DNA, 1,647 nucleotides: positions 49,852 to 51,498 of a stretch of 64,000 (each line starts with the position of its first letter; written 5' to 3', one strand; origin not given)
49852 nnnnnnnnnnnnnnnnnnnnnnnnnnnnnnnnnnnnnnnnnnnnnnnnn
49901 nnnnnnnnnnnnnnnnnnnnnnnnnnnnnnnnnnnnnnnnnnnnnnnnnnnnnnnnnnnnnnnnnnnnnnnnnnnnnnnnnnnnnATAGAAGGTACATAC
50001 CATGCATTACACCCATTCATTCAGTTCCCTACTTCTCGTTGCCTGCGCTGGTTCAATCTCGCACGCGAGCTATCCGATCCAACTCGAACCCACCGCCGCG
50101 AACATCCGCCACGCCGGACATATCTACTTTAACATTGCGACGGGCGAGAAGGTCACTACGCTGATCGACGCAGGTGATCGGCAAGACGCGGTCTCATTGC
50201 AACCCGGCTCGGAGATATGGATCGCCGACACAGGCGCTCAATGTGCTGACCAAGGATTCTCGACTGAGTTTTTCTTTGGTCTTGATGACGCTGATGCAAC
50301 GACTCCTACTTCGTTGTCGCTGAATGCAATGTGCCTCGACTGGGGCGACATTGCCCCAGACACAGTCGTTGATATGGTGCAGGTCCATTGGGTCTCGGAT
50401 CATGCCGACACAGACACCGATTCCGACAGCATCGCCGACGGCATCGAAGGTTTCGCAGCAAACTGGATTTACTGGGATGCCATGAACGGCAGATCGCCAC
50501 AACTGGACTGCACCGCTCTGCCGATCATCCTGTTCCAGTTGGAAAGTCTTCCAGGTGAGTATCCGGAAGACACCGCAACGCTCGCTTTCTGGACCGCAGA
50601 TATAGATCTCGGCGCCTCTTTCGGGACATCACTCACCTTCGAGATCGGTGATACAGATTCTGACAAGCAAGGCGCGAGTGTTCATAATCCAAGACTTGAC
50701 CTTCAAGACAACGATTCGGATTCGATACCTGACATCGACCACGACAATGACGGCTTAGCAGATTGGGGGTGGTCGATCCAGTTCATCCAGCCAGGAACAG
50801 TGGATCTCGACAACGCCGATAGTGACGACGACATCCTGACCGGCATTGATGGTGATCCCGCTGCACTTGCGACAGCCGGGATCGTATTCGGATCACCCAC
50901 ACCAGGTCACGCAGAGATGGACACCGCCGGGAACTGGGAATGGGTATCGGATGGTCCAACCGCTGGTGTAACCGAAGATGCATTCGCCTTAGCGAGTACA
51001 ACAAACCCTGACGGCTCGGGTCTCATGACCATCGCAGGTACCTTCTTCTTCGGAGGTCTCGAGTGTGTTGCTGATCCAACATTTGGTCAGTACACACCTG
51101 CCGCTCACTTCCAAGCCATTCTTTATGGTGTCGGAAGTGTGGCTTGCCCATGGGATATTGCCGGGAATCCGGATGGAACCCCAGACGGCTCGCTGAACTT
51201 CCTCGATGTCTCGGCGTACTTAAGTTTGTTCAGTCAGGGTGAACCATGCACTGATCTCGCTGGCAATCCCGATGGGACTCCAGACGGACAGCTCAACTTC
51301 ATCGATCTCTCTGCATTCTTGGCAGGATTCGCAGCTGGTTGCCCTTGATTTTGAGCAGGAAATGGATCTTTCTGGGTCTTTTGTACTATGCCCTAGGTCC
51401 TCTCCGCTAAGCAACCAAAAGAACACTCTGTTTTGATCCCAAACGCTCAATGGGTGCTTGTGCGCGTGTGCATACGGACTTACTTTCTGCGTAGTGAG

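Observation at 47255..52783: Tandem array of four paralogous secreted Asp-rich proteins of unknown function with GC-terminated dockerin-like tails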

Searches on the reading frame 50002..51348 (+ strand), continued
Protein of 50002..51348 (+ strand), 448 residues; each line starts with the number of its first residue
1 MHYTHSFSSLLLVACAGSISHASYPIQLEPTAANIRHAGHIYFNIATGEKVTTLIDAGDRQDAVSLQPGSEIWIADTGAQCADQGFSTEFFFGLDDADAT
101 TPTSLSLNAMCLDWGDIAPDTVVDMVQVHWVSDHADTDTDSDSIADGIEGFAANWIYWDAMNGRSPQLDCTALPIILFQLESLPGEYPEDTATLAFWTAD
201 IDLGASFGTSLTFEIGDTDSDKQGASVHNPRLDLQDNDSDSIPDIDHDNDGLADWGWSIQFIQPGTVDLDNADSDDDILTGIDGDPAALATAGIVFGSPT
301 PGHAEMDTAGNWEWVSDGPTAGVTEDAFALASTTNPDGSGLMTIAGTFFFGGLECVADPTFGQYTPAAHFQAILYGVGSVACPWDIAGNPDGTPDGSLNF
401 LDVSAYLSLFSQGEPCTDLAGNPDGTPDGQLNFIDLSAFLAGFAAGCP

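Call 42: fold_search(model_id=the predicted structure, library=pdb)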
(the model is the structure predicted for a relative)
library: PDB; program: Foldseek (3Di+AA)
matches with E <= 10: 1181; with E <= 0.001: 0
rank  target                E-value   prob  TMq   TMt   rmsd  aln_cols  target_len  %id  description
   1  1wcd                  2.7e-03  0.16  0.15  0.13  22.9       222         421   12  Crystal structure of IBDV T1 virus-like particle reveals a missing link in icosahedral viruses evolution (released 2005-04-05)
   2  2df7_L                3.0e-03  0.35  0.20  0.18  16.9       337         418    9  Crystal structure of infectious bursal disease virus VP2 subviral particle (released 2006-06-27)
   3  7vrn_A                3.0e-03  0.20  0.16  0.15  23.0       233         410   10  Structure of infectious bursal disease virus Gt strain (released 2022-03-30)
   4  2df7_F                4.4e-03  0.15  0.16  0.14  21.0       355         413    7  Crystal structure of infectious bursal disease virus VP2 subviral particle (released 2006-06-27)
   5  2df7_P                4.6e-03  0.18  0.15  0.13  18.6       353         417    7  Crystal structure of infectious bursal disease virus VP2 subviral particle (released 2006-06-27)
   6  2df7_R                5.2e-03  0.30  0.20  0.18  16.9       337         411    9  Crystal structure of infectious bursal disease virus VP2 subviral particle (released 2006-06-27)
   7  7vrp_C                6.3e-03  0.15  0.16  0.14  23.4       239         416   10  Structure of infectious bursal disease virus Gx strain (released 2022-03-30)
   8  2df7_S                7.1e-03  0.30  0.19  0.17  16.6       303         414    9  Crystal structure of infectious bursal disease virus VP2 subviral particle (released 2006-06-27)
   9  7vrn_I                8.0e-03  0.30  0.20  0.18  15.8       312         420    8  Structure of infectious bursal disease virus Gt strain (released 2022-03-30)
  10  1pmj                  8.5e-03  0.44  0.19  0.29  12.1       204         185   10  Crystal structure of Caldicellulosiruptor saccharolyticus CBM27-1 (released 2004-06-22)
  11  7vrn_C                9.0e-03  0.38  0.20  0.18  14.7       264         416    7  Structure of infectious bursal disease virus Gt strain (released 2022-03-30)
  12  2df7_Q                1.0e-02  0.23  0.20  0.18  16.8       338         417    7  Crystal structure of infectious bursal disease virus VP2 subviral particle (released 2006-06-27)
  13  7vrp_F                1.0e-02  0.13  0.15  0.14  22.1       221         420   10  Structure of infectious bursal disease virus Gx strain (released 2022-03-30)
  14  2gsy_P                1.1e-02  0.28  0.21  0.19  16.3       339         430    7  The 2.6A structure of Infectious Bursal Virus Derived T=1 Particles (released 2006-07-18)
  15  2df7_K                1.2e-02  0.14  0.16  0.14  19.1       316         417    8  Crystal structure of infectious bursal disease virus VP2 subviral particle (released 2006-06-27)
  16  4ci7_B                1.5e-02  0.89  0.29  0.24   7.4       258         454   10  The crystal structure of the cysteine protease and lectin-like domains of Cwp84, a surface layer associated protein of (released 2014-05-14)
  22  4ci7_A                2.1e-02  0.89  0.30  0.25   7.1       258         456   10  The crystal structure of the cysteine protease and lectin-like domains of Cwp84, a surface layer associated protein of (released 2014-05-14)
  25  4gwn_A                2.2e-02  0.92  0.23  0.16   5.3       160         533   11  Crystal structure of human mature meprin beta (released 2012-09-19)
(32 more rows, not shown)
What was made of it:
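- They are the meprin MAM domain (prob 0.92), the Cwp84 lectin-like domain (0.89), the EphA2 ligand-binding domain (0.60), CBM27 and CBM4 (call 42).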

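Call 47: fold_search(model_id=the predicted structure, library=viral)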
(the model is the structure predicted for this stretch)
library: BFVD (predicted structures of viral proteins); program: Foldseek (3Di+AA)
matches with E <= 10: 884; with E <= 0.001: 0
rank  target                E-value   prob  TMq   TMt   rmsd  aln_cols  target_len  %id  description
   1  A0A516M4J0            1.1e-03  0.28  0.16  0.10  32.0       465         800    8  (no name in the UniProt tables at hand)
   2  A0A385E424            2.3e-03  0.33  0.13  0.20  21.0       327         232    9  (no name in the UniProt tables at hand)
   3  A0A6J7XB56            2.9e-03  0.28  0.16  0.11  25.0       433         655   12  COG4733 Phage-related protein, tail component [uncultured Caudovirales phage]
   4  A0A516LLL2            3.3e-03  0.38  0.18  0.10  22.1       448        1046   11  (no name in the UniProt tables at hand)
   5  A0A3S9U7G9            3.3e-03  0.08  0.09  0.05  29.6       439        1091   11  (no name in the UniProt tables at hand)
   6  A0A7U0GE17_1          3.7e-03  0.35  0.16  0.08  22.4       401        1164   14  (no name in the UniProt tables at hand)
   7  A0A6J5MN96            4.9e-03  0.51  0.19  0.27  33.4       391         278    9  Uncharacterized protein [uncultured Caudovirales phage]
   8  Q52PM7                5.8e-03  0.41  0.15  0.13  16.6       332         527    9  SGNH hydrolase-type esterase domain-containing protein [Xanthomonas phage Xp15]
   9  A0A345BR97            5.8e-03  0.15  0.11  0.06  20.1       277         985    8  (no name in the UniProt tables at hand)
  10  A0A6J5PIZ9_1          6.1e-03  0.16  0.14  0.09  24.6       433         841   10  Tip attachment protein J [uncultured Caudovirales phage]
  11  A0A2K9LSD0            8.1e-03  0.20  0.13  0.15  23.1       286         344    8  Capsid [uncultured virus]
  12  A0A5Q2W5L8            1.1e-02  0.77  0.23  0.15  15.8       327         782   10  (no name in the UniProt tables at hand)
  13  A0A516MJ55            1.3e-02  0.13  0.14  0.18  25.0       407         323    8  (no name in the UniProt tables at hand)
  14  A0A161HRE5            1.7e-02  0.28  0.17  0.26  19.0       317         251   11  Uncharacterized protein [Powai lake megavirus]
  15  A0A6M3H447            1.8e-02  0.12  0.12  0.05  24.6       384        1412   13  (no name in the UniProt tables at hand)
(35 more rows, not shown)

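Call 48: search_protein_families(library=pfam, alignment_id=A2, max_evalue=1)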
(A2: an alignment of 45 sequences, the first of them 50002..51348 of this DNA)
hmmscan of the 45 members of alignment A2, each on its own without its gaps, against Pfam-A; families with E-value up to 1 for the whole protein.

A. member 1, window:50002-51348:+ (448 aa): 0 families

B. families by the number of members that match (of 45 scanned): 7 families
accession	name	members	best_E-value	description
PF00036.39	EF-hand_1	2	0.0047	EF hand domain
PF00404.24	Dockerin_1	1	0.044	Dockerin type I domain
PF13202.12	EF-hand_5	1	0.19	EF hand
PF07020.16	Orthopox_C10L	1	0.19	Orthopoxvirus C10L protein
PF03242.18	LEA_3a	1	0.3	Late embryogenesis abundant protein (LEA_3a subfamily)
PF23500.1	DUF7133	1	0.53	Domain of unknown function (DUF7133)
PF17892.7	Cadherin_5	1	0.84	Cadherin-like domain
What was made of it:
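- On Type I dockerin (Pfam PF00404): Only 1 of 45 relatives hits, at E=0.044 (call 48).
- Tried and rejected: Pfam on all 45 aligned relatives gave only weak EF-hand and dockerin hits (call 48).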

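Call 53: search_solved_structures(query=A3, max_evalue=10)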
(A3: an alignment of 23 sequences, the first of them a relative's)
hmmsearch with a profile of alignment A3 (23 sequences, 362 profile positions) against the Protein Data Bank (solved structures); distinct sequences matched with E-value up to 10: 7.
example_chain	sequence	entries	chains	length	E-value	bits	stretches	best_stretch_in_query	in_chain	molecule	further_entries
2y3n_B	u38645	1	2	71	0.0059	19.1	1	311-358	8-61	CELLULOSOMAL FAMILY-48 PROCESSIVE GLYCOSIDE HYDROLASE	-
5lxv_B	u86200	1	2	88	0.039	16.4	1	309-351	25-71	Carbohydrate-binding protein WP_009985128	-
2jnx_A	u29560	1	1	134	0.17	14.4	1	309-353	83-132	Calcium binding protein 2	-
6kjc_A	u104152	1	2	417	0.4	13.1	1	28-69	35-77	Pc15g00720 protein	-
6kje_B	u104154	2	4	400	0.59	12.6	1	32-69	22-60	Pc15g00720 protein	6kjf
6kjd_B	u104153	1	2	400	0.78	12.2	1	32-69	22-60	Pc15g00720 protein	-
4zcu_A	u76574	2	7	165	0.92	11.9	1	302-350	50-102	Calcium-binding mitochondrial carrier protein SCaMC-1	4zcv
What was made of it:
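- On Type I dockerin (Pfam PF00404): The match to solved dockerins is weak (E=0.006) and appears only with a profile of distant relatives (call 53).
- Closest known: Cellulosomal and non-cellulosomal type I dockerins. Same: The family profile weakly hits solved dockerins: 2y3n_B at E=0.006 and 5lxv_B at E=0.04 (call 53).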

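Call 55: search_protein_families(library=pfam, proteins=[L015:15531-17975:+, L035:4852-7545:+, L032:19541-21280:-, L050:3343-5100:-, L013:8344-9744:+, L019:17950-19062:+, L037:17924-19057:+, L044:19381-20505:+, L005:20239-21126:+, L030:299-1375:-], max_evalue=0.001)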
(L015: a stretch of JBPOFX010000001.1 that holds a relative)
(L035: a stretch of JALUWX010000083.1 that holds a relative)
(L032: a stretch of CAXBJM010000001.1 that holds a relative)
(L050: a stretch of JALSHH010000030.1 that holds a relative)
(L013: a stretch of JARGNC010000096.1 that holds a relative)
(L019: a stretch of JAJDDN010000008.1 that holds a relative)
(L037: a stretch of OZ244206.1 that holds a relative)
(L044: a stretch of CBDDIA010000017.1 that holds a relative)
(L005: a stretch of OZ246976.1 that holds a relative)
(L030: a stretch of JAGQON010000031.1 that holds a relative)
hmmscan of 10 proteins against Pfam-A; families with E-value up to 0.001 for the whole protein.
L015:15531-17975:+ (815 aa): 1 family
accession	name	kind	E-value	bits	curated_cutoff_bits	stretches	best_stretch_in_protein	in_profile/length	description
PF00089.32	Trypsin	-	7e-09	36.3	20.6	1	223-450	3-216/220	Trypsin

L035:4852-7545:+ (898 aa): 0 families

L032:19541-21280:- (580 aa): 0 families

L050:3343-5100:- (586 aa): 1 family
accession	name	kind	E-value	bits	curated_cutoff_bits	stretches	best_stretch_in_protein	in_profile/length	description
PF04231.19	Endonuclease_1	-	1.1e-18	68.4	25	1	74-263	34-235/235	Endonuclease I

L013:8344-9744:+ (467 aa): 2 families
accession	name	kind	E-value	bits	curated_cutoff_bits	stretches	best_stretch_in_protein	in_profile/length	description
PF14312.12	FG-GAP_2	-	1e-88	291.8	23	7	256-300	5-49/49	FG-GAP repeat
PF13964.12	Kelch_6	-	0.00034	21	25.3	0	163-200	4-39/50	Kelch motif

L019:17950-19062:+ (371 aa): 5 families
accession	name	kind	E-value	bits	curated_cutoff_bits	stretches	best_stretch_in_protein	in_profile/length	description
PF00036.39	EF-hand_1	-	2.7e-13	48.9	25.4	0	178-191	8-21/29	EF hand domain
PF13405.12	EF-hand_6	-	5.2e-13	47.9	25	0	246-262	7-23/30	EF-hand domain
PF13202.12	EF-hand_5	-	1.7e-12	46.6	25.9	0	178-191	7-20/25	EF hand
PF13499.12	EF-hand_7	-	3.4e-12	47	30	1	212-264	10-65/67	EF-hand domain pair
PF10591.15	SPARC_Ca_bdg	-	0.00063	20.5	22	0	212-260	62-109/113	Secreted protein acidic and rich in cysteine Ca binding region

L037:17924-19057:+ (378 aa): 5 families
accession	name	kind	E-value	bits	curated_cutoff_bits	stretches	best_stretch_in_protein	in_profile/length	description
PF00036.39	EF-hand_1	-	3.4e-25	86.1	25.4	0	181-199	3-21/29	EF hand domain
PF13202.12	EF-hand_5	-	1.4e-17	62.6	25.9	1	180-199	2-20/25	EF hand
PF13405.12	EF-hand_6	-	2e-16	58.5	25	0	284-303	2-21/30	EF-hand domain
PF13499.12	EF-hand_7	-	5.3e-16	59.2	30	4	183-233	7-61/67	EF-hand domain pair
PF13833.12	EF-hand_8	-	4e-10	39.7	28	0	207-233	21-46/54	EF-hand domain pair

L044:19381-20505:+ (375 aa): 5 families
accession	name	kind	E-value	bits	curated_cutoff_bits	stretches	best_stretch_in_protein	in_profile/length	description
PF00036.39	EF-hand_1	-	3.9e-22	76.5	25.4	0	213-230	4-21/29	EF hand domain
PF13202.12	EF-hand_5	-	5.3e-18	64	25.9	0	178-196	3-20/25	EF hand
PF13499.12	EF-hand_7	-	7.6e-16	58.7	30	1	214-265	7-61/67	EF-hand domain pair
PF13405.12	EF-hand_6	-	6.4e-15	53.8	25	0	252-265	8-21/30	EF-hand domain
PF13833.12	EF-hand_8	-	1e-05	25.6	28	0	205-230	22-46/54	EF-hand domain pair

L005:20239-21126:+ (296 aa): 0 families

L030:299-1375:- (359 aa): 0 families

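Call 60: search_protein_families(library=ncbifam, proteins=[P0162, L050:3343-5100:-, L015:15531-17975:+], max_evalue=10)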
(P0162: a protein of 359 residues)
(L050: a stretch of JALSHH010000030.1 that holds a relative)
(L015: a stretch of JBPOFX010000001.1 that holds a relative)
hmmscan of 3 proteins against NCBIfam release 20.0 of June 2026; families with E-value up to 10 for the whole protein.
P0162 (359 aa): 1 family
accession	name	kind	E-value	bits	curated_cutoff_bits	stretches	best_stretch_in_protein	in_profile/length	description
NF041540.1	dockerin_GC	domain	8.9e-12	45.2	29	1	305-358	1-67/67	GC-type dockerin domain-anchored protein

L050:3343-5100:- (586 aa): 2 families
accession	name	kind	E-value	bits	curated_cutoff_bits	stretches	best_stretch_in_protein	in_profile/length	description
NF041540.1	dockerin_GC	domain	1.9e-11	44.2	29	1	532-585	1-67/67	GC-type dockerin domain-anchored protein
NF012200.0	choice_anch_D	domain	5.1e-05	23.8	45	2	285-377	12-105/108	choice-of-anchor D domain-containing protein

L015:15531-17975:+ (815 aa): 2 families
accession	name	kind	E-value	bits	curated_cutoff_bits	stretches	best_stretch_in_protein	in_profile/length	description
NF041540.1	dockerin_GC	domain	2.3e-11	43.9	29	1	761-814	1-67/67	GC-type dockerin domain-anchored protein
NF038128.1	choice_anch_J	domain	0.26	11.5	30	1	647-751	65-162/162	choice-of-anchor J domain-containing protein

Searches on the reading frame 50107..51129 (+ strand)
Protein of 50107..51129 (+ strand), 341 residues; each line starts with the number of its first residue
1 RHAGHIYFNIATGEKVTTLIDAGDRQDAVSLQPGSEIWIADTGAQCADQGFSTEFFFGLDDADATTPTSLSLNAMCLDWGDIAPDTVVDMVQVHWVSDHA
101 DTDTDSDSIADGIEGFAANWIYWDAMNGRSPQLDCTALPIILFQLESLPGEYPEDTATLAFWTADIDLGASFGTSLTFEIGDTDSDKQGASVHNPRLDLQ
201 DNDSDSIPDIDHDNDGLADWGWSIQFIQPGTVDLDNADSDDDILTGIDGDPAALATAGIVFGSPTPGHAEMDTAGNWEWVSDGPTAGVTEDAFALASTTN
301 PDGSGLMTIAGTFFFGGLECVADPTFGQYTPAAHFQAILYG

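Call 7: find_homologous_proteins(query=window:50107-51129:+, max_evalue=0.001)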
Query seq(341 aa) (341 aa): 158 proteins with E <= 0.001 among 3559 candidates; the best 120 are listed.
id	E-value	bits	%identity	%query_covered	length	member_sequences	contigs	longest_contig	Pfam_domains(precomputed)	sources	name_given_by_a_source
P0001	3.4e-208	709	92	100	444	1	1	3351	-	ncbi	-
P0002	7.0e-205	698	90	100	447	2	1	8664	-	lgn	-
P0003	2.6e-197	673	87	100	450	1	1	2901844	-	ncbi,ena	-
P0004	4.1e-196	669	87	100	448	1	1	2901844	-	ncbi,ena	-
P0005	1.9e-193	661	86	100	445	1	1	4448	-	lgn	-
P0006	1.2e-191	655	85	100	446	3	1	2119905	-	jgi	jgi:hypothetical protein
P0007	1.2e-189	648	85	100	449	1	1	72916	-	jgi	jgi:hypothetical protein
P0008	1.5e-181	622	82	100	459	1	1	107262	-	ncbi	-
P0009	2.5e-181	621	81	100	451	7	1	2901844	-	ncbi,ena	-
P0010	7.5e-181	619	81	100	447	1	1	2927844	-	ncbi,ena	-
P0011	1.0e-164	566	76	100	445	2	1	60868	-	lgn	-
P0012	3.6e-160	551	74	100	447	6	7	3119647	-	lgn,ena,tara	tara:strand:- start:160696 stop:162039 length:1344 start_codon:yes stop_codon:yes gene_type:complete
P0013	8.0e-159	547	74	100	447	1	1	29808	-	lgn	-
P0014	4.5e-158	544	75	100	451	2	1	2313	-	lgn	-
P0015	4.9e-157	541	75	100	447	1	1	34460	-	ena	-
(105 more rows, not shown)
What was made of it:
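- Closest known: GC-type dockerin domain-anchored proteins. Same: The tail is C-terminal and ends in G-C-P. Relatives are named this way in NCBI records (call 7).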

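Call 21: find_encoding_contigs(protein=P0003, flank=10000, max_places=3)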
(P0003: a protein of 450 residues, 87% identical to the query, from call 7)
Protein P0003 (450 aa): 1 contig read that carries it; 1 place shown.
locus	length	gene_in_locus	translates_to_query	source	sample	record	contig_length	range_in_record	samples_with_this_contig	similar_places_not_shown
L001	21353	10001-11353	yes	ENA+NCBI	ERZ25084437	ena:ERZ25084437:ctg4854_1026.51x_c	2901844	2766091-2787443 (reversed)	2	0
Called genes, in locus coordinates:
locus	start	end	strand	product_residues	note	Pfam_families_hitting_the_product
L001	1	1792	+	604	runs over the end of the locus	PF13522:GATase_6, PF13537:GATase_7, PF00733:Asn_synthase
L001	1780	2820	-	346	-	PF13432:TPR_16 (weak), PF00561:Abhydrolase_1 (weak), PF07859:Abhydrolase_3 (faint), PF00326:Peptidase_S9 (faint), PF02230:Abhydrolase_2 (weak)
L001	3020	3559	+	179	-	-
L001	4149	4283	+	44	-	-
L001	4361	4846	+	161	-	-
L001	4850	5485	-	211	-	-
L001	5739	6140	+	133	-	PF12680:SnoaL_2 (weak)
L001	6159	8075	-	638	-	-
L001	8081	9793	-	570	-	PF01642:MM_CoA_mutase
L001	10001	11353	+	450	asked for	-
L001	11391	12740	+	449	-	-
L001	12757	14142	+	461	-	-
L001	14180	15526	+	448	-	-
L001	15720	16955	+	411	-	-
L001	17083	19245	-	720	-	-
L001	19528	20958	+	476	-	PF00753:Lactamase_B, PF00581:Rhodanese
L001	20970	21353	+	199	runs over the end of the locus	PF00581:Rhodanese, PF11127:YgaP-like_TM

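Call 29: search_protein_families(library=pfam, proteins=[L001:17086-19326:-], max_evalue=0.001)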
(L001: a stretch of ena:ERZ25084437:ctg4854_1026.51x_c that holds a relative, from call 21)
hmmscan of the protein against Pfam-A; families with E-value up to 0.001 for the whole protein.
L001:17086-19326:- (747 aa): 0 families

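Call 60: search_protein_families(library=ncbifam, proteins=[L001:17086-19326:-], max_evalue=10)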
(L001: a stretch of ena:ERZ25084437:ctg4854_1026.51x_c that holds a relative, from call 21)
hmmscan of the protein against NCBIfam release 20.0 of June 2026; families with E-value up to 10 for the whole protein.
L001:17086-19326:- (747 aa): 2 families
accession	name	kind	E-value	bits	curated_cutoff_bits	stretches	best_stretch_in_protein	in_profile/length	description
NF041540.1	dockerin_GC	domain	1.4e-10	41.4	29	1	693-746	1-67/67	GC-type dockerin domain-anchored protein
NF045931.1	LP_sig_MAG6090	domain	0.024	14.5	35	1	30-45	2-17/25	lipoprotein, MAG6090 family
